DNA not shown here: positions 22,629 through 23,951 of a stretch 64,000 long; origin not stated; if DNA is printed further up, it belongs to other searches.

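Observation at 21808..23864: Tandem PafB/PafC-like WYL regulators with a divergent promoter toward the helicase-nuclease operon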

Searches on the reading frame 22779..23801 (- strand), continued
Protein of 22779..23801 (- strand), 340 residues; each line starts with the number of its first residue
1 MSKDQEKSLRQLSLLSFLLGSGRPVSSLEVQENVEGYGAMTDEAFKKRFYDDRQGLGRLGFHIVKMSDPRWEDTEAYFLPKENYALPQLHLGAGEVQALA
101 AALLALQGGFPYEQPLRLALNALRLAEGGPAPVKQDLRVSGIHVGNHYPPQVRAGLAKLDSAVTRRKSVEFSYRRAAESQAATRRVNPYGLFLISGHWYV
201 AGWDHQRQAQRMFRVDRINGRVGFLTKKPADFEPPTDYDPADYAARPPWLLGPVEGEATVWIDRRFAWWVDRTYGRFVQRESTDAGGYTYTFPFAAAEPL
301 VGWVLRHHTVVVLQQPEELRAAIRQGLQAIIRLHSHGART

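Call 44: find_homologous_proteins(query=L031:7336-8688:+, max_evalue=1e-30)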
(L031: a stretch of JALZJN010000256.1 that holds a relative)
Query L031:7336-8688:+ (450 aa): 8000 proteins with E <= 1e-30 among 8000 candidates; the best 120 are listed.
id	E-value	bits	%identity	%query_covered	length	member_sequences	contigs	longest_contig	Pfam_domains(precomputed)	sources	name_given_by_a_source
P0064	0.0e+0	1010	98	100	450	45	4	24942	PF03136.21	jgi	-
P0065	1.5e-280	948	91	100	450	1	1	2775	PF03136.21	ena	-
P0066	1.3e-277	938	90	100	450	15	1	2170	PF03136.21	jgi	jgi:proteasome accessory factor A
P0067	8.1e-277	936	90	100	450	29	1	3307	PF03136.21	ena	-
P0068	1.4e-276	935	90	100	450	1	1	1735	PF03136.21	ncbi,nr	ncbi:MAG: Pup--protein ligase [Actinobacteria bacterium]|nr:Pup--protein ligase [Actinomycetota bact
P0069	7.9e-276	933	90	100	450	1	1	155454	PF03136.21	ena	-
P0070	1.0e-275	932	90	100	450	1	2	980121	PF03136.21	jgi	jgi:proteasome accessory factor A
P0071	1.1e-275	932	90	100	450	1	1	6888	PF03136.21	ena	-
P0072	2.8e-275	931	89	100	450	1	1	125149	PF03136.21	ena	-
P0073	3.8e-275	930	90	100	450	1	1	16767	PF03136.21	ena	-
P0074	5.8e-275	930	90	100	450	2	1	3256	PF03136.21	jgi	jgi:proteasome accessory factor A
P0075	6.8e-275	930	89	100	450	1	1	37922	PF03136.21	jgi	-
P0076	2.4e-274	928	90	100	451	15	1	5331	PF03136.21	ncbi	-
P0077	3.9e-274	927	90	100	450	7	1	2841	PF03136.21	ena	-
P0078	5.7e-274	926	88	100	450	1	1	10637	PF03136.21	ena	-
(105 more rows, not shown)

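Call 51: predict_structure(alignment_id=A1)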
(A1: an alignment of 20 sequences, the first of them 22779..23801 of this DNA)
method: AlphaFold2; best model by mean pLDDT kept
length: 340 residues; sequences in the alignment: 20
mean_pLDDT: 76.9   pTM: 0.48
mean pLDDT of the five models: 76.9, 75.1, 74.1, 72.7, 70.6
residues with pLDDT >= 90: 81; 70-90: 166; 50-70: 66; < 50: 27
segments of 3 or more residues with pLDDT < 50: 85-88, 108-111, 130-146
pLDDT, mean of each block of 10 residues (from residue 1): 73 78 80 84 92 83 74 72 54 61 52 54 53 36 52 85 93 79 93 76 89 87 91 81 78 91 83 84 90 91 85 94 84 63
secondary structure, 60 per line:
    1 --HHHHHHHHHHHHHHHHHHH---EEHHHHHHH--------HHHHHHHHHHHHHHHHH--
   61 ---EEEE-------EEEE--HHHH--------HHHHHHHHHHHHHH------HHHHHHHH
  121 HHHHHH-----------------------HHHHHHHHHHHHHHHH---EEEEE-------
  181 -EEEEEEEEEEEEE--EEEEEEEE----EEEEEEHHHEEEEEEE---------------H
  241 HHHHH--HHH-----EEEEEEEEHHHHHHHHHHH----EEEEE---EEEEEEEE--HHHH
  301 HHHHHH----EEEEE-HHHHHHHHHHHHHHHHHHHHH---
elements in order: H3-21 H27-33 H42-58 E64-67 E75-78 H81-84 H93-106 H113-126 H150-165 E169-173 E182-194 E197-204 E209-214 E218-224 H240-245 E256-263 H264-274 E279-283 E287-294 H297-306 E311-315 H317-337

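Call 53: search_protein_families(library=padloc, proteins=[window:22779-23801:-], max_evalue=0.001)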
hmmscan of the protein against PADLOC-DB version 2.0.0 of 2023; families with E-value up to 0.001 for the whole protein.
window:22779-23801:- (340 aa): 2 families
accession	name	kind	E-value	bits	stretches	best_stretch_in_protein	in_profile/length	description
PDLC01652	WYL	-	3.8e-31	106.6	1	156-330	20-161/162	"CAS-I,CAS-II,CAS-III,CAS-IV,CAS-V,CAS-VI; associated_signaling"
PDLC01457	WYL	-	9.7e-30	101.8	1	7-223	2-193/229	"CAS-I,CAS-II,CAS-III,CAS-IV,CAS-V,CAS-VI; associated_signaling"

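Call 54: fold_search(model_id=the predicted structure, library=pdb)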
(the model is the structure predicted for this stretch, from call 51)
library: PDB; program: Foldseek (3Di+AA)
matches with E <= 10: 976; with E <= 0.001: 33
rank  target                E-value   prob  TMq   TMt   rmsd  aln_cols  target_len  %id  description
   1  9fnd_X                1.4e-17  1.00  0.29  0.30  25.4       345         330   25  Transcriptional activator PafBC bound to mycobacterial RNA polymerase (released 2025-02-12)
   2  6sj9_A                3.2e-15  1.00  0.28  0.16  19.0       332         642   26  Proteasome accessory factor B/C (PafBC) of Arthrobacter aurescens (released 2019-10-16)
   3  9fnd_Y                1.1e-14  1.00  0.37  0.40  21.6       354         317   21  Transcriptional activator PafBC bound to mycobacterial RNA polymerase (released 2025-02-12)
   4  6sj9_B                7.6e-14  1.00  0.28  0.16  18.7       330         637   25  Proteasome accessory factor B/C (PafBC) of Arthrobacter aurescens (released 2019-10-16)
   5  8tp8_D                5.7e-13  1.00  0.38  0.39  21.6       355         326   19  Structure of the C. crescentus WYL-activator, DriD, bound to ssDNA and cognate DNA (released 2023-11-29)
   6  8tp8_B                1.1e-12  1.00  0.37  0.38  19.0       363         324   18  Structure of the C. crescentus WYL-activator, DriD, bound to ssDNA and cognate DNA (released 2023-11-29)
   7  8tpk_A                2.3e-12  1.00  0.38  0.39  22.0       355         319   19  P6522 crystal form of C. crescentus DriD-ssDNA-DNA complex (released 2023-11-29)
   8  8tpk_B                2.4e-12  1.00  0.38  0.39  18.2       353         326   18  P6522 crystal form of C. crescentus DriD-ssDNA-DNA complex (released 2023-11-29)
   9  8tp8_A                5.6e-12  1.00  0.38  0.39  21.8       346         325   19  Structure of the C. crescentus WYL-activator, DriD, bound to ssDNA and cognate DNA (released 2023-11-29)
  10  9pfq_Q                2.3e-10  1.00  0.36  0.37  19.8       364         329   20  The cryo-EM structure of C. crescentus DriD-ssDNA-RNAP-Sigma73-bapE promoter transcription activation complex (released 2026-02-25)
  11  9pfv_Q                2.6e-10  1.00  0.36  0.37  19.9       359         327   19  The cryo-EM structure of C. crescentus DriD-ssDNA-RNAP-Sigma73-CCNA_03891/CCNA_01149 promoter transcription activation (released 2026-02-25)
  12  9cu3_B                2.3e-09  1.00  0.34  0.52   7.4       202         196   22  Allosteric mechanism of DriD transcription activator (released 2025-04-23)
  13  9cu3_A                3.1e-09  1.00  0.39  0.58   7.6       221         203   21  Allosteric mechanism of DriD transcription activator (released 2025-04-23)
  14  9c5g_A                5.6e-09  1.00  0.30  0.34  18.6       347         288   15  Structure of R. leguminosarum CapW bound to single-stranded DNA (released 2024-10-30)
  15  7tzv_A                1.7e-08  1.00  0.31  0.48   8.1       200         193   22  Structure of DriD C-domain bound to 9mer ssDNA (released 2022-06-01)
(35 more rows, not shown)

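Call 60: find_encoding_contigs(protein=P0023, flank=9000, max_places=2)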
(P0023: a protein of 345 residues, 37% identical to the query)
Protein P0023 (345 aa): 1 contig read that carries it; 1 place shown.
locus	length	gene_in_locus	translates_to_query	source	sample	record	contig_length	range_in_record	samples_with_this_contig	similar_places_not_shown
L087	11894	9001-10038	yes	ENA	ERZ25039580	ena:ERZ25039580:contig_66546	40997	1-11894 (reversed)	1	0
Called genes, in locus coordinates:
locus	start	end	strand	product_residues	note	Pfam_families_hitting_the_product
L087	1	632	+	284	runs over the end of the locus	PF03477:ATP-cone (weak)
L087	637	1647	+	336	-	PF03320:FBPase_glpX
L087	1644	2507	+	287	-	PF00378:ECH_1, PF16113:ECH_2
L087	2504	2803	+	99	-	PF01883:FeS_assembly_P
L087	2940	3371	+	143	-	-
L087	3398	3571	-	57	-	-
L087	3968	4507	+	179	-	-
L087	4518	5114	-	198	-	PF02632:BioY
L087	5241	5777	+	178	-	PF08331:QueG_DUF1730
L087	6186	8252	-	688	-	PF13280:WYL, PF25583:WCX, PF19187:HTH_PafC, PF13280:WYL, PF25583:WCX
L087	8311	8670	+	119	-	PF00817:IMS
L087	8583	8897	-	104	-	PF00817:IMS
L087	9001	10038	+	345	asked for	PF13280:WYL, PF25583:WCX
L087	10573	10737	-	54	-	-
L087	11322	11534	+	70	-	PF02803:Thiolase_C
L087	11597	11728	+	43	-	-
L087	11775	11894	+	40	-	?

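Call 61: find_encoding_contigs(protein=P0026, flank=9000, max_places=2)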
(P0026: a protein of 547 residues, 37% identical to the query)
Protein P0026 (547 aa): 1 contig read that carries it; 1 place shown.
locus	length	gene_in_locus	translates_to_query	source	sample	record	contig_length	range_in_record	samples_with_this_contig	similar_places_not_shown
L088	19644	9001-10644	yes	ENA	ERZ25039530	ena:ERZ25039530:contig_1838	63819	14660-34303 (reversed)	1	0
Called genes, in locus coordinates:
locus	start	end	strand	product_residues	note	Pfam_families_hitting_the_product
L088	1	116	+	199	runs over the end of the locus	-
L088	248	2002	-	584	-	PF00672:HAMP, PF00512:HisKA, PF02518:HATPase_c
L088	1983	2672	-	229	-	PF00072:Response_reg, PF00486:Trans_reg_C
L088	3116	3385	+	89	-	-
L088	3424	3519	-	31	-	-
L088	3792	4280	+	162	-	-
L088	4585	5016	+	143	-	-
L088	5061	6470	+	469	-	PF01555:N6_N4_Mtase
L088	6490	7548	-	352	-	PF00817:IMS, PF14520:HHH_5 (faint), PF11798:IMS_HHH (weak), PF11799:IMS_C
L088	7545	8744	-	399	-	-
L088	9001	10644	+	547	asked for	PF13280:WYL, PF25583:WCX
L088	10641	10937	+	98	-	PF25583:WCX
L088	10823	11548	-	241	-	-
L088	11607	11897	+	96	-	-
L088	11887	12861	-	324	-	PF08331:QueG_DUF1730, PF14697:Fer4_21 (faint), PF13484:Fer4_16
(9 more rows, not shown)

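Call 68: search_protein_representatives(protein=window:22779-23801:-)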
Query: 340 residues. Proteins with E-value up to 0.001 (for the whole library): 4950; up to 1e-10: 1541; up to 1e-30: 108. The best 150 are listed.
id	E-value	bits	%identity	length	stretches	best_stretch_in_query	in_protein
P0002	1.7e-184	629.4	83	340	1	1-335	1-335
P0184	4.4e-79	282.7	37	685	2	1-336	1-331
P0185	1.4e-78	281.1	42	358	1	1-335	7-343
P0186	1.0e-77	278.3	41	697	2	1-335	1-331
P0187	1.1e-76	274.8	37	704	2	1-334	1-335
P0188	3.8e-75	269.8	43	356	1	1-335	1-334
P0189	8.6e-74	265.3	39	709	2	1-338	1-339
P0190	4.5e-70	253.1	35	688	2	2-330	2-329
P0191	4.6e-66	239.9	33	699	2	3-334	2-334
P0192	1.4e-62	228.5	41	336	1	2-322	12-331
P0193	1.6e-62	228.3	39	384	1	3-305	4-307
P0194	6.2e-62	226.4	41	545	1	1-334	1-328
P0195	8.3e-62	225.9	43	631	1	2-330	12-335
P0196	2.1e-61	224.6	38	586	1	1-335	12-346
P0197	6.1e-61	223.1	40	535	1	2-328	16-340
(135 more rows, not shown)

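Call 73: find_encoding_contigs(protein=P0003, flank=4000, max_places=1)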
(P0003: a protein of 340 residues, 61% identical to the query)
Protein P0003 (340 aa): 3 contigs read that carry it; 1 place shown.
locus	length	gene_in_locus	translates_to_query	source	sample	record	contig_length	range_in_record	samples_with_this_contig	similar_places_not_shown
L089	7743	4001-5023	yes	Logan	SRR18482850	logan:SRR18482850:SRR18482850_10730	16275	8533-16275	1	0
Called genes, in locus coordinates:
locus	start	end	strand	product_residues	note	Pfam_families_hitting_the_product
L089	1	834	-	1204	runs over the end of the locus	PF00580:UvrD-helicase, PF13245:AAA_19, PF13538:UvrD_C_2 (faint), PF13361:UvrD_C, PF12705:PDDEXK_1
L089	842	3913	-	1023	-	PF12705:PDDEXK_1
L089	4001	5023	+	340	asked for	PF13280:WYL, PF25583:WCX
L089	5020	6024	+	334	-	PF19187:HTH_PafC (weak), PF13280:WYL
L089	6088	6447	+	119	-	PF04020:Phage_holin_4_2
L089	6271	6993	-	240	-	-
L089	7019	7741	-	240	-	?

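Call 74: find_encoding_contigs(protein=P0001, flank=2500, max_places=1)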
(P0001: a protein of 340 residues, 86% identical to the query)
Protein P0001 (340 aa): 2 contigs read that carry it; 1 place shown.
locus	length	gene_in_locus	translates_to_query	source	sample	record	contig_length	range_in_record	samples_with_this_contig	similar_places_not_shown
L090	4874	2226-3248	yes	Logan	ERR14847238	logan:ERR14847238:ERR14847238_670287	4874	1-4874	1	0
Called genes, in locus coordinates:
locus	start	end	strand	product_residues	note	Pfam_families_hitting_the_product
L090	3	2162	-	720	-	?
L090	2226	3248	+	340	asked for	PF13280:WYL, PF25583:WCX (weak)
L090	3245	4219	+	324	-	PF19187:HTH_PafC (faint), PF13280:WYL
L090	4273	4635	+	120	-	PF04020:Phage_holin_4_2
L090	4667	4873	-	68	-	?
